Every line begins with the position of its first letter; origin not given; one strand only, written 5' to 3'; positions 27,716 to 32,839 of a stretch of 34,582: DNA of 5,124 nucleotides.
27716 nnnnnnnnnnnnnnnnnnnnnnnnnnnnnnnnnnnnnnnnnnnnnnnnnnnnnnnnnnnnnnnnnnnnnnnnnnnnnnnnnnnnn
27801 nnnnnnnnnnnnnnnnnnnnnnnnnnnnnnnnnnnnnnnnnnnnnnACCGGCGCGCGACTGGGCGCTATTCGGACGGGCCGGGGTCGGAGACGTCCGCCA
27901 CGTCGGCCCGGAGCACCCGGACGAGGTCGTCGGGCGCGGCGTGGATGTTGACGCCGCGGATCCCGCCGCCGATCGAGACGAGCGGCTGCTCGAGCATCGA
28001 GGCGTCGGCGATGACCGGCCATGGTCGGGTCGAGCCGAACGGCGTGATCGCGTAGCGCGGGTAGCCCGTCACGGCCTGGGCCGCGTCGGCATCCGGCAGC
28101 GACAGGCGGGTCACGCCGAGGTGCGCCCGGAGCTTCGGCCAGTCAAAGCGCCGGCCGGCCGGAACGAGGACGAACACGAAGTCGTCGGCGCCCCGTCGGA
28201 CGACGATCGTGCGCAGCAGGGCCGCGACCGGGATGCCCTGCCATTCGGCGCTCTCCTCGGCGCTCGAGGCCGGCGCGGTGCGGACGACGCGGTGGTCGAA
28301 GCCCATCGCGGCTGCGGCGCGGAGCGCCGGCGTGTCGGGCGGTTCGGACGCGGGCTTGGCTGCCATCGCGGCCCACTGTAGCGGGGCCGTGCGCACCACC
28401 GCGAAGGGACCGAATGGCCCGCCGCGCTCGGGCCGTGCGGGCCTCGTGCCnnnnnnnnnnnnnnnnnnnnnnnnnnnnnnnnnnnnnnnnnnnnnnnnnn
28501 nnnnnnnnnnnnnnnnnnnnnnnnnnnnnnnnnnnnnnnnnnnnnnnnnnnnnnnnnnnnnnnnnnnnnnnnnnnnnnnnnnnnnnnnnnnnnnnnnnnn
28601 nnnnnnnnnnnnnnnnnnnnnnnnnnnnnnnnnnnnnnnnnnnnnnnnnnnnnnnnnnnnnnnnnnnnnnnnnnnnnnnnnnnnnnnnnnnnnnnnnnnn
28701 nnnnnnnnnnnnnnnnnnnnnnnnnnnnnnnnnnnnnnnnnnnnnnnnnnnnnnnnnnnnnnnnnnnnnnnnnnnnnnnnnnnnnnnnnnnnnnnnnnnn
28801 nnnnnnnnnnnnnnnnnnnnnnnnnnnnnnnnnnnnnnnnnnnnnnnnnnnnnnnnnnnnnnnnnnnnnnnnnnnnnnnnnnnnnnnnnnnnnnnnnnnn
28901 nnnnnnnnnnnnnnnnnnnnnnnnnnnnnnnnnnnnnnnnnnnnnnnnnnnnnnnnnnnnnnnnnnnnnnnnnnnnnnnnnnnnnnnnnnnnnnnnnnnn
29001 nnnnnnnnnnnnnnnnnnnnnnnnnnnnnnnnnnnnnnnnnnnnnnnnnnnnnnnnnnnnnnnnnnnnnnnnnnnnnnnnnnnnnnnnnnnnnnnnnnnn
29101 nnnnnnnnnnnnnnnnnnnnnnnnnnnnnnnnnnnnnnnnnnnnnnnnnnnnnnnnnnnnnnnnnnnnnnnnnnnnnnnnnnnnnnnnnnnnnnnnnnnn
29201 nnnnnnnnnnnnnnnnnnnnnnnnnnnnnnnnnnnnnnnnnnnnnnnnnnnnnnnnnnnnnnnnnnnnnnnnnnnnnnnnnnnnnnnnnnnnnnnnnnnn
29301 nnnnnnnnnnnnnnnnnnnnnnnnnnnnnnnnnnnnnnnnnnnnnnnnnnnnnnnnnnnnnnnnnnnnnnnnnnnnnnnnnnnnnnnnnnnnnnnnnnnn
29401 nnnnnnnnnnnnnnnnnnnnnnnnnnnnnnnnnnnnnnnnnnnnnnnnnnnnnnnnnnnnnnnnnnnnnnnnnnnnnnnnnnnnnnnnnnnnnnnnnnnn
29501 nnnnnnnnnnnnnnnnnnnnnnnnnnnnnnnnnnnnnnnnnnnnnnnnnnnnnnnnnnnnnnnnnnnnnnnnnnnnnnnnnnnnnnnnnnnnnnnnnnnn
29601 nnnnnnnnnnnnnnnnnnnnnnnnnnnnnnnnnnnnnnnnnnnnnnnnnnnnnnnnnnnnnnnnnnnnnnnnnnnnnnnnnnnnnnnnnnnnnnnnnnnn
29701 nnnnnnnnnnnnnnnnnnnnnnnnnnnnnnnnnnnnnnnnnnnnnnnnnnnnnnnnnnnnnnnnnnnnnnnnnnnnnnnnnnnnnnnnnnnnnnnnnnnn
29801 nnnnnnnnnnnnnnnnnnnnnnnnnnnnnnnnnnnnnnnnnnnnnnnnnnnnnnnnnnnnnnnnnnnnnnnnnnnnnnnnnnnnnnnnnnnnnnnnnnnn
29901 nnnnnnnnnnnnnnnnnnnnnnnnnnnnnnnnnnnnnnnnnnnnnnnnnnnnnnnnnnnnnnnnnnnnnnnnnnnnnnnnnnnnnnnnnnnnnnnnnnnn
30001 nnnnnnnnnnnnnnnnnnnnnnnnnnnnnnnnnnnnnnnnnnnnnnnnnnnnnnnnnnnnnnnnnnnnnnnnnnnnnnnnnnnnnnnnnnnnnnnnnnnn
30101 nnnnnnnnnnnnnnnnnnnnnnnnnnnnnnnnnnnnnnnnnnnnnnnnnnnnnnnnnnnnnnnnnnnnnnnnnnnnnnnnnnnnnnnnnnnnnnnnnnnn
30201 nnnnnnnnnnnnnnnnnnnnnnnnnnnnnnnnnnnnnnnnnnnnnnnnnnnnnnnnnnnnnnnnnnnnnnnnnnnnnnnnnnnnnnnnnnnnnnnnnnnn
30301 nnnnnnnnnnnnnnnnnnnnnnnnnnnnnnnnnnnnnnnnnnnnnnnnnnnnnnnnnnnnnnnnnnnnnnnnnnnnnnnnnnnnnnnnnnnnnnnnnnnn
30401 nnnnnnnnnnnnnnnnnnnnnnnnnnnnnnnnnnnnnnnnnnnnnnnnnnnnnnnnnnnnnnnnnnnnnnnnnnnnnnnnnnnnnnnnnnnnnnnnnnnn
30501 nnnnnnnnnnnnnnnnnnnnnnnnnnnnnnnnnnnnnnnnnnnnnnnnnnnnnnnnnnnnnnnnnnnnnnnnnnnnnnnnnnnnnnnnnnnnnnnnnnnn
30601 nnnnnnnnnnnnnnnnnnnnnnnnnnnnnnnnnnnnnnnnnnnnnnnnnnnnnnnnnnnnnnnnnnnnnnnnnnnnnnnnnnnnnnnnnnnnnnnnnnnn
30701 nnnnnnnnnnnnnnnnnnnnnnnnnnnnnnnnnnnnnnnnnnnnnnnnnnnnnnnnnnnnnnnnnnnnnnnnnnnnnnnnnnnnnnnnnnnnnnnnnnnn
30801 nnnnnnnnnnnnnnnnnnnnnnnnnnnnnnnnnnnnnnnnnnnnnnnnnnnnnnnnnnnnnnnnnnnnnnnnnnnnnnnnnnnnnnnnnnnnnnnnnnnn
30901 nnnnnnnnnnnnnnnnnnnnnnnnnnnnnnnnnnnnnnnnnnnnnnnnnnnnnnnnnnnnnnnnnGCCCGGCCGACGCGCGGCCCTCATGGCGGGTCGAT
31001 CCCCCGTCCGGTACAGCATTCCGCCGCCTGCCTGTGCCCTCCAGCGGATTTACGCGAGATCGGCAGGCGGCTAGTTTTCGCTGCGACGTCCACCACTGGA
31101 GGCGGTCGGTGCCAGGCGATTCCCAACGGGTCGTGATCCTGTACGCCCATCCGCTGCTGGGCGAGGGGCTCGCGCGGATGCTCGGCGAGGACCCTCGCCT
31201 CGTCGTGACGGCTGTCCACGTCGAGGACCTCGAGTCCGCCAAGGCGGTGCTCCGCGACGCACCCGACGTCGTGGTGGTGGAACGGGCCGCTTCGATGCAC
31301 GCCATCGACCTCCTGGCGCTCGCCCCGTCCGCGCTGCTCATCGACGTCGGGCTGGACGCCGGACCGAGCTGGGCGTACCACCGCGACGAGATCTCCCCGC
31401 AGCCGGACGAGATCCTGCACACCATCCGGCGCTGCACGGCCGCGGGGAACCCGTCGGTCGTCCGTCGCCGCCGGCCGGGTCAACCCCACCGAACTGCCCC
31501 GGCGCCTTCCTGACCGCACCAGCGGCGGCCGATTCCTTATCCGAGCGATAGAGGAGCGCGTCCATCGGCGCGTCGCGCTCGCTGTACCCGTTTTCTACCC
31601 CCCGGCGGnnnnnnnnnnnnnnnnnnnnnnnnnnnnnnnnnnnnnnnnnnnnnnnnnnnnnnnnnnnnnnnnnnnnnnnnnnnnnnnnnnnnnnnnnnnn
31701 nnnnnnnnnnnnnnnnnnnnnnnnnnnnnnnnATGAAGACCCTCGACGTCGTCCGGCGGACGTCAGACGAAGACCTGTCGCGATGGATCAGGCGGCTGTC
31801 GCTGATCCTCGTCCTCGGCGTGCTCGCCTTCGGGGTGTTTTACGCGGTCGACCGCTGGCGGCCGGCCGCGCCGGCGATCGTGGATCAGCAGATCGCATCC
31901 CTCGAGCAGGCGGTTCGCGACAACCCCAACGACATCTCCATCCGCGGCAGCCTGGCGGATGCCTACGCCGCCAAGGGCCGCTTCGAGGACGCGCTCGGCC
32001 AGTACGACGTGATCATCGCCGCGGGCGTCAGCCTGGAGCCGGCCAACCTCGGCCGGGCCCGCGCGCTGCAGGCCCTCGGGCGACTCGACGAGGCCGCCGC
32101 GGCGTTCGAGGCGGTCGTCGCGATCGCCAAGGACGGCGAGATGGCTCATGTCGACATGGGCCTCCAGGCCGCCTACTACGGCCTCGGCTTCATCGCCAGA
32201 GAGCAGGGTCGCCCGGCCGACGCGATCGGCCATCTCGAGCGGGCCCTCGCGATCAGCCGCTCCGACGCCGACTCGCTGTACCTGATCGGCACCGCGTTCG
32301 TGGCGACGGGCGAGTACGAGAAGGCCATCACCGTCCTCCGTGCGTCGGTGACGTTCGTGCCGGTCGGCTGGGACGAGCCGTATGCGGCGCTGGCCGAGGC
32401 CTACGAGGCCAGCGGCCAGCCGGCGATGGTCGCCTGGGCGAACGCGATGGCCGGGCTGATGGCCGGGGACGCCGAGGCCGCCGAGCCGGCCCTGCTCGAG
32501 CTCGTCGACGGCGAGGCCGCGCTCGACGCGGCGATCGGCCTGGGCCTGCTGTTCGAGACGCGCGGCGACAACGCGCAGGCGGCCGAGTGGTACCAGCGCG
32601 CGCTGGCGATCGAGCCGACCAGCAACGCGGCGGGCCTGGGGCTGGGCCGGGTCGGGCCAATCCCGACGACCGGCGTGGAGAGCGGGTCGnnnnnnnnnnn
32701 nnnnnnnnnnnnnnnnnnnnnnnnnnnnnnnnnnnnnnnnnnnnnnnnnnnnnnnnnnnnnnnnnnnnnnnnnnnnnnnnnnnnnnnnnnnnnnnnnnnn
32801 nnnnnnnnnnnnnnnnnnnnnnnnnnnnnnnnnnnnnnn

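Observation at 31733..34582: Coupled TPR / NHL beta-propeller / multihaem cytochrome operon: candidate envelope electron conduit in a high-GC monoderm-type genome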

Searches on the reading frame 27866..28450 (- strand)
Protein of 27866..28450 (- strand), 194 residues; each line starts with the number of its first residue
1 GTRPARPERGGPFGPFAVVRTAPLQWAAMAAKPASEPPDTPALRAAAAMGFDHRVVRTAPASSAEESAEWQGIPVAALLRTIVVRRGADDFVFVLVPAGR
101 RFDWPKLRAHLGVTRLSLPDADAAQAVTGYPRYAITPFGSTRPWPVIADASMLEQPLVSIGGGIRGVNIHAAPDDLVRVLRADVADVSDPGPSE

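Call 34: search_protein_families(library=pfam, proteins=[window:27866-28450:-], max_evalue=0.0001)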
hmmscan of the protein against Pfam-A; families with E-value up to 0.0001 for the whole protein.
window:27866-28450:- (194 aa): 1 family
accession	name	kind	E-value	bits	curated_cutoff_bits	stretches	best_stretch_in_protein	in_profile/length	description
PF04073.20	tRNA_edit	-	3.6e-24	85.6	25.5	1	59-178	2-122/123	Aminoacyl-tRNA editing domain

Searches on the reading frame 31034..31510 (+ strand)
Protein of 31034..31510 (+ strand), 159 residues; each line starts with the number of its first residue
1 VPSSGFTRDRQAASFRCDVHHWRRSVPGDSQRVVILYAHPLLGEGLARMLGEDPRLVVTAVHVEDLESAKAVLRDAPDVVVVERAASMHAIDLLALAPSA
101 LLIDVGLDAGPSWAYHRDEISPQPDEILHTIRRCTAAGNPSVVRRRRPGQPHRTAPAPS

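Call 6: search_protein_families(library=pfam, proteins=[window:31034-31510:+], max_evalue=0.01)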
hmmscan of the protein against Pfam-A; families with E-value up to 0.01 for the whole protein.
window:31034-31510:+ (159 aa): 1 family
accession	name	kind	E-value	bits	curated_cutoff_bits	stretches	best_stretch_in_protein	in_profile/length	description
PF02882.25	THF_DHG_CYH_C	-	0.00052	19.8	27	1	29-109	35-111/160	Tetrahydrofolate dehydrogenase/cyclohydrolase, NAD(P)-binding domain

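Call 7: search_protein_families(library=ncbifam, proteins=[window:31034-31510:+], max_evalue=0.01)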
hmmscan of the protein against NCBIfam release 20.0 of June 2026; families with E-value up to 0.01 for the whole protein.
window:31034-31510:+ (159 aa): 0 families

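Call 76: search_solved_structures(query=window:31034-31510:+, max_evalue=10)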
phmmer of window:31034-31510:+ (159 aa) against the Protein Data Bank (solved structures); distinct sequences matched with E-value up to 10: 3.
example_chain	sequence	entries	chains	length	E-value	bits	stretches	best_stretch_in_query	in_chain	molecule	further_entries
3cz5_A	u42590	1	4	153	0.37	14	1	31-83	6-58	Two-component response regulator, LuxR family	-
9fqr_Fj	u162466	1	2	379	0.72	13.1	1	50-83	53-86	Radial spoke head 14 homolog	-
9jix_A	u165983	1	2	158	2.1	11.6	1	32-83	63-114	De Novo Designed ATPase, PL2x4_2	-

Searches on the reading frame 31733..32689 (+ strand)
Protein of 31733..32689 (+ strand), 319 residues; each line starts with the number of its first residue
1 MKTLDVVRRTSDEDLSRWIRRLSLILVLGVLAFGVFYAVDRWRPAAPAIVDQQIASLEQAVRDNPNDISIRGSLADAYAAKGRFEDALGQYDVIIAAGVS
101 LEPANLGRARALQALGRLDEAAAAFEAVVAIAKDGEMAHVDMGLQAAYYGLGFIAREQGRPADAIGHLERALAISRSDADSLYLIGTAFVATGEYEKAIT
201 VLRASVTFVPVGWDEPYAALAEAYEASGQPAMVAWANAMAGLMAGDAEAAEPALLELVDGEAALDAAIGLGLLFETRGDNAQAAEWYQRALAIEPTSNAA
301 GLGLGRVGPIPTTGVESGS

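Call 6: search_protein_families(library=pfam, proteins=[window:31733-32689:+], max_evalue=0.01)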
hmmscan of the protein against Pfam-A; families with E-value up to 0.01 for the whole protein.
window:31733-32689:+ (319 aa): 22 families
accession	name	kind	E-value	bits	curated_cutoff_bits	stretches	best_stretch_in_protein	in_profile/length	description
PF07719.23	TPR_2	-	6.6e-24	82.4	27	3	146-176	2-32/34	Tetratricopeptide repeat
PF13432.12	TPR_16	-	1.3e-21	77.1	32.7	3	154-207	6-59/65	Tetratricopeptide repeat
PF00515.34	TPR_1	-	9.3e-21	73.2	27.8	2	147-177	3-33/34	Tetratricopeptide repeat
PF13424.12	TPR_12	-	8.5e-19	68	30.1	3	146-205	4-71/77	Tetratricopeptide repeat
PF14559.12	TPR_19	-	2.3e-18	66.7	25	2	156-204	2-50/68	Tetratricopeptide repeat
PF13181.12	TPR_8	-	4.7e-18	64.2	25.7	0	179-206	1-28/34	Tetratricopeptide repeat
PF13176.12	TPR_7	-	1.3e-17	62.7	27.9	1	268-295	3-30/36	Tetratricopeptide repeat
PF13414.12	TPR_11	-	2.1e-17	62.9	26.8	2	156-193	5-42/42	TPR repeat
PF13428.12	TPR_14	-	6.6e-17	60.8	23.5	1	265-306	2-43/44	Tetratricopeptide repeat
PF13431.12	TPR_17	-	2.5e-13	49.6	24.4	0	57-88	2-33/34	Tetratricopeptide repeat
PF13374.12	TPR_10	-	5.1e-11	42.6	27.5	0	146-176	3-33/42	Tetratricopeptide repeat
PF13174.12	TPR_6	-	7e-10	39.3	26.3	0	180-203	1-24/33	Tetratricopeptide repeat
PF14561.12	TPR_20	-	3e-09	37.5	25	1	52-90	6-44/90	Tetratricopeptide repeat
PF12895.13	ANAPC3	-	1.3e-08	35.4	27.2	1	161-205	5-49/82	Anaphase-promoting complex, cyclosome, subunit 3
PF07721.20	TPR_4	-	1.1e-06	29.1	27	0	106-126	5-25/26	Tetratricopeptide repeat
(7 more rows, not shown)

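Call 7: search_protein_families(library=ncbifam, proteins=[window:31733-32689:+], max_evalue=0.01)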
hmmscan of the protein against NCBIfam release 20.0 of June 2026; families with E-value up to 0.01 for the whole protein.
window:31733-32689:+ (319 aa): 18 families
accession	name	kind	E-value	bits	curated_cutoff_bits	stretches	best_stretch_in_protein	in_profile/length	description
NF040959.1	MamA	equivalog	3.1e-13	49.6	200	1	145-296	37-171/204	magnetosome protein MamA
TIGR02521.1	type_IV_pilW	equivalog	1.4e-11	44.4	154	1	68-135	31-98/234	type IV pilus biogenesis/stability protein PilW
TIGR02552.1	LcrH_SycD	equivalog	4.6e-11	42.6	104.8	2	145-208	52-115/136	SycD/LcrH family type III secretion system chaperone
TIGR02917.1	PEP_TPR_lipo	equivalog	2.2e-10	39.1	312.2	2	151-230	810-887/899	XrtA/PEP-CTERM system TPR-repeat protein PrsT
NF008520.0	PRK11447.1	equivalog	2.2e-09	35.7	858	2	154-300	278-421/1157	cellulose synthase complex outer membrane protein BcsC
NF052415.1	T3SS_chap_SctY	equivalog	8.4e-09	35.9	70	1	64-129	36-104/106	type III secretion apparatus assembly chaperone SctY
TIGR00540.1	TPR_hemY_coli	hypoth_equivalog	1.9e-07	30.2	142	1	158-231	305-376/385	heme biosynthesis-associated TPR protein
NF053607.1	CHU_0125_OmpA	equivalog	1.2e-06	27.3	620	1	52-137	37-122/639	CHU_0125 family OmpA-like outer membrane integrity protein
NF011721.1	PRK15174.1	equivalog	1.3e-06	26.9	1200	1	110-210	220-315/656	Vi polysaccharide transport protein VexE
NF002725.1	PRK02603.1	equivalog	1.6e-05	25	143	0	147-207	37-100/173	photosystem I assembly protein Ycf3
TIGR02795.1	tol_pal_ybgF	equivalog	2e-05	25.1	90.1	0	177-222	37-82/119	tol-pal system protein YbgF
NF047558.1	TPR_END_plus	domain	7.4e-05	22.6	32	0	147-179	1-33/56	TPR end-of-group domain-containing protein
NF033762.1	social_mot_Tgl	equivalog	0.00017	21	225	0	149-210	104-167/252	social motility TPR repeat lipoprotein Tgl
NF033758.1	gliding_GltE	equivalog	0.00045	19.3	225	0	265-300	87-122/411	adventurous gliding motility TPR repeat lipoprotein GltE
NF033920.0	C39_PA2778_fam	equivalog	0.0018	17.8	150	0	54-132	176-254/255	PA2778 family cysteine peptidase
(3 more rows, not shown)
